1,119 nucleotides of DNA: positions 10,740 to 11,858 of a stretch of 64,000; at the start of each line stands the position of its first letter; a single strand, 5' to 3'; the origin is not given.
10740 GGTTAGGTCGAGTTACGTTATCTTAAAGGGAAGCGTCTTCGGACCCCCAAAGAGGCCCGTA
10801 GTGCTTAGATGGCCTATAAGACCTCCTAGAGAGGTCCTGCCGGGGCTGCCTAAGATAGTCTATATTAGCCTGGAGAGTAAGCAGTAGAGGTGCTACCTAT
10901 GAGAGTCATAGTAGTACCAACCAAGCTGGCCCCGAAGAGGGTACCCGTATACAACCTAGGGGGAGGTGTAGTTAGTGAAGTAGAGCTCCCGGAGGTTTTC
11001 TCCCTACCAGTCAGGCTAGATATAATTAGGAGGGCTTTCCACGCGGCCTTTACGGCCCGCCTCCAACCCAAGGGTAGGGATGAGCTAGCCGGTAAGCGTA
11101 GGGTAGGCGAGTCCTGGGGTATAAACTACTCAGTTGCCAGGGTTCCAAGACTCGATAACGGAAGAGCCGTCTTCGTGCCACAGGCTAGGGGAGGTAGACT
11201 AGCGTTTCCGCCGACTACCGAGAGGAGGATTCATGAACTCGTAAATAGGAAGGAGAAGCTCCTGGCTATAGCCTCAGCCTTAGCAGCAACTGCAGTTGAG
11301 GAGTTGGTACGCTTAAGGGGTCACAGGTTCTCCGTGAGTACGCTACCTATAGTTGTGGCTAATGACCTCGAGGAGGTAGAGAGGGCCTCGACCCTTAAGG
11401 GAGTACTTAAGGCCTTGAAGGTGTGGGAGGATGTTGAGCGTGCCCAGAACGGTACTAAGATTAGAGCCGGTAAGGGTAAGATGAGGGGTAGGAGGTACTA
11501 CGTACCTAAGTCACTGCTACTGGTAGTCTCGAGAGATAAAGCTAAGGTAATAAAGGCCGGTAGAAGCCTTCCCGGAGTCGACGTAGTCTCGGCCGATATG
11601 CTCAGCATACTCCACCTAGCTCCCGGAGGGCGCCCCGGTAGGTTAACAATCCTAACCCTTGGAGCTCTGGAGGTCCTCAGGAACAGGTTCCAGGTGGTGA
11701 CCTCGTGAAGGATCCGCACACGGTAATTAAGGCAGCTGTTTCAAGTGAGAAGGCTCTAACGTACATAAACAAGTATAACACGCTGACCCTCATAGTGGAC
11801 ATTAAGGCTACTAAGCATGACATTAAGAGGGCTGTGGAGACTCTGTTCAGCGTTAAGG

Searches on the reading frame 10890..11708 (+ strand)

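Call 34: search_protein_families(library=pfam, proteins=[window:10890-11708:+], max_evalue=0.001)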
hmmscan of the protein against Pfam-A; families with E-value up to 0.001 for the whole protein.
window:10890-11708:+ (272 aa): 1 family
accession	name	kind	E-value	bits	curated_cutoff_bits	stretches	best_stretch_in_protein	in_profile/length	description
PF00573.27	Ribosomal_L4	-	7.4e-33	114.2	25.8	1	31-265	1-189/190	Ribosomal protein L4/L1 family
